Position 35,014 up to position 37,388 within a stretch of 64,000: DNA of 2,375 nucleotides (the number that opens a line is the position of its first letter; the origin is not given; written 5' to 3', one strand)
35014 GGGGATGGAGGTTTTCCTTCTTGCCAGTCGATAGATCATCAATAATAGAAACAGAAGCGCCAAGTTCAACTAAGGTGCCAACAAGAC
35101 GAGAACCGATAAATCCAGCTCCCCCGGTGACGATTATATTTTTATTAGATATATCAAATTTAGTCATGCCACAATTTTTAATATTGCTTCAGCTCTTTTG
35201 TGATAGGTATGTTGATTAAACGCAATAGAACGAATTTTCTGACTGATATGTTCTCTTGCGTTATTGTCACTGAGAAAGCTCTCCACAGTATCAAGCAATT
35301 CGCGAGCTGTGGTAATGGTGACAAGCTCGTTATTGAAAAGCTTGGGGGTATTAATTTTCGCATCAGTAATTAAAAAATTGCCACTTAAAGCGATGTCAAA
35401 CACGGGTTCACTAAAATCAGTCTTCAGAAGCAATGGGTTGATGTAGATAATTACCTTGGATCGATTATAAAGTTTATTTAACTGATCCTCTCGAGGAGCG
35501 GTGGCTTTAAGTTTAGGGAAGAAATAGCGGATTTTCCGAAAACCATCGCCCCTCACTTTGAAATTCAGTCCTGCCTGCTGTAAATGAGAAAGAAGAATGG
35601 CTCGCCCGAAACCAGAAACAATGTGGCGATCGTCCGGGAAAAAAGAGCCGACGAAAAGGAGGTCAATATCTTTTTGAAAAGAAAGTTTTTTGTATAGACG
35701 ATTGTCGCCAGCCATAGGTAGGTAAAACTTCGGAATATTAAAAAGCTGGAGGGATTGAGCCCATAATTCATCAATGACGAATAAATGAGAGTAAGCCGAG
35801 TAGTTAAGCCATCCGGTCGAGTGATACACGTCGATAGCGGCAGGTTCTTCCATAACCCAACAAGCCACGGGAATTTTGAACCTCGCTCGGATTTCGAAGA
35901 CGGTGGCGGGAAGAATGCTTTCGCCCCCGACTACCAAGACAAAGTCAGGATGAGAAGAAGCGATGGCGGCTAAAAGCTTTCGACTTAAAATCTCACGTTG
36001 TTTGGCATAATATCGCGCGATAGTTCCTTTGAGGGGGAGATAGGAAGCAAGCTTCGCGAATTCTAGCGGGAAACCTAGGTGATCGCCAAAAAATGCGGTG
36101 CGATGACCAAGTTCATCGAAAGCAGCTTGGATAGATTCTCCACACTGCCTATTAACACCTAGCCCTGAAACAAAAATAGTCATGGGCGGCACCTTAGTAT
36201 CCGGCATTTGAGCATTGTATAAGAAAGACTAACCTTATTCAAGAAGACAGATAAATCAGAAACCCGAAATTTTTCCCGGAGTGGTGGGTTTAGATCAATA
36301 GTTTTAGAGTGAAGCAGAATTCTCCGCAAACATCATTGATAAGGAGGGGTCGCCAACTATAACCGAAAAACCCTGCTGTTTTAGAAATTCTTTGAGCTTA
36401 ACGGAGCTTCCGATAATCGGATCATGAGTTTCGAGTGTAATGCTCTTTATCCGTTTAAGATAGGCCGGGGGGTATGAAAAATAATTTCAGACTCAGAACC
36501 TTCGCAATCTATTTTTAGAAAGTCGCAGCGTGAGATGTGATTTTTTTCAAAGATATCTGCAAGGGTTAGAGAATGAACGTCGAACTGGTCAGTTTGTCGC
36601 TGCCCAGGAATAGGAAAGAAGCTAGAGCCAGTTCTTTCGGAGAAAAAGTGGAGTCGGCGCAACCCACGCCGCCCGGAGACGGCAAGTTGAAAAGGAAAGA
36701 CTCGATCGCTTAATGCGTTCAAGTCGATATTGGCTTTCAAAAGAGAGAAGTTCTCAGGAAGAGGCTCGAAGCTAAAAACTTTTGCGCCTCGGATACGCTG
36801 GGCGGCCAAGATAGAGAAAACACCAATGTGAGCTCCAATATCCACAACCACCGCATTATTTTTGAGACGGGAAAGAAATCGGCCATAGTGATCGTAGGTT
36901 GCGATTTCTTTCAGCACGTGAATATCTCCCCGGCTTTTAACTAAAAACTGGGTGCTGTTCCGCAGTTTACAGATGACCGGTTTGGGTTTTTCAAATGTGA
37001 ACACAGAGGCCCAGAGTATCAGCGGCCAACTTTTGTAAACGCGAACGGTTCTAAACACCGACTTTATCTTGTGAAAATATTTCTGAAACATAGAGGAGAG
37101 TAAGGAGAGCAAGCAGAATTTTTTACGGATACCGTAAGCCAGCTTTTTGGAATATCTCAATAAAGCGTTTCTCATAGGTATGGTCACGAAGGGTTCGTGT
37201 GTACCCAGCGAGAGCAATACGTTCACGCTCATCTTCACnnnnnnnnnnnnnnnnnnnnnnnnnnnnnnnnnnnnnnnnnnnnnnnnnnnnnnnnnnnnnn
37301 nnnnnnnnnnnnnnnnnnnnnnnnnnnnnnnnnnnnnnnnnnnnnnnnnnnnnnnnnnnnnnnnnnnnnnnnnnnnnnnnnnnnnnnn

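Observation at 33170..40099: Array of five CgeB-like (DUF3880/GT1-like) glycosyltransferase paralogs alternating with tailoring enzymes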

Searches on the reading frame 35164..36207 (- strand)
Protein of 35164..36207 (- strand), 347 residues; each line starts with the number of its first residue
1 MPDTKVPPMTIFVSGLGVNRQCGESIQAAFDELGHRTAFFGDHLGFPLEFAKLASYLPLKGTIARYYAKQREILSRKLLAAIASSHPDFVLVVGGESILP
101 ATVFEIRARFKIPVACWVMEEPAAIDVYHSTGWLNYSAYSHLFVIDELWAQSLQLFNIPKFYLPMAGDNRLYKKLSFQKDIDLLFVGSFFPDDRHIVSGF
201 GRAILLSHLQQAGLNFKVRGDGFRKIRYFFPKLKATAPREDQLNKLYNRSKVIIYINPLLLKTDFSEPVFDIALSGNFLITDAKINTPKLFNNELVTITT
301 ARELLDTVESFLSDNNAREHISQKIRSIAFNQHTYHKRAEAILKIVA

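Call 5: search_protein_families(library=pfam, proteins=[window:35164-36207:-], max_evalue=0.01)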
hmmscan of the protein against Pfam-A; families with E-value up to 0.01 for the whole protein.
window:35164-36207:- (347 aa): 1 family
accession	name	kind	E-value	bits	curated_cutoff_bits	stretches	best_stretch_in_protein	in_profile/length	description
PF13524.12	Glyco_trans_1_2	-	5.1e-16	59.4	25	1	203-343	3-143/144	Glycosyl transferase-like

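Call 8: search_protein_families(library=ncbifam, proteins=[window:35164-36207:-], max_evalue=0.01)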
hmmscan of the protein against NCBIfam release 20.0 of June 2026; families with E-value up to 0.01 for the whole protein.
window:35164-36207:- (347 aa): 0 families

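Call 31: search_protein_families(library=pfam, proteins=[window:35164-36207:-], max_evalue=10)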
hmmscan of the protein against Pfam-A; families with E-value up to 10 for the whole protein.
window:35164-36207:- (347 aa): 1 family
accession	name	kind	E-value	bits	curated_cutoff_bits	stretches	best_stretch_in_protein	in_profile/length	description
PF13524.12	Glyco_trans_1_2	-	5.1e-16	59.4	25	1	203-343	3-143/144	Glycosyl transferase-like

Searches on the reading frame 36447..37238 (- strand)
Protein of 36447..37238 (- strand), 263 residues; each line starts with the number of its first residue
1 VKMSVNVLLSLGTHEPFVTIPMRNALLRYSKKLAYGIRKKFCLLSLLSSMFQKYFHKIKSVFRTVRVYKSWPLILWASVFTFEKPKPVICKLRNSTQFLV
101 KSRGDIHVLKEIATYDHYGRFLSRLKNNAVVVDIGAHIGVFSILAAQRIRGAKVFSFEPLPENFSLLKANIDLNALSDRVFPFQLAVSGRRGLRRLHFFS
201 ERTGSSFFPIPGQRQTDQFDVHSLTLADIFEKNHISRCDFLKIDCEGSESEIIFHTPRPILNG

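Call 5: search_protein_families(library=pfam, proteins=[window:36447-37238:-], max_evalue=0.01)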
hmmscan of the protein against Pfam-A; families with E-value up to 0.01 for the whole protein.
window:36447-37238:- (263 aa): 4 families
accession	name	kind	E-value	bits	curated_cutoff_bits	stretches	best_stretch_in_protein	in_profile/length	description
PF05050.19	Methyltransf_21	-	5.4e-16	59.6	22.7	1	133-253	1-129/173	Methyltransferase FkbM domain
PF02475.24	TRM5-TYW2_MTfase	-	1.3e-08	35.4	28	1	121-184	30-93/164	TRM5/TYW2 methyltransferase domain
PF05575.17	V_cholerae_RfbT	-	1.6e-07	31.3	27.9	1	124-253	76-207/286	Vibrio cholerae RfbT protein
PF01728.25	FtsJ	-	0.0022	18.4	24.1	0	125-162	19-56/181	FtsJ-like methyltransferase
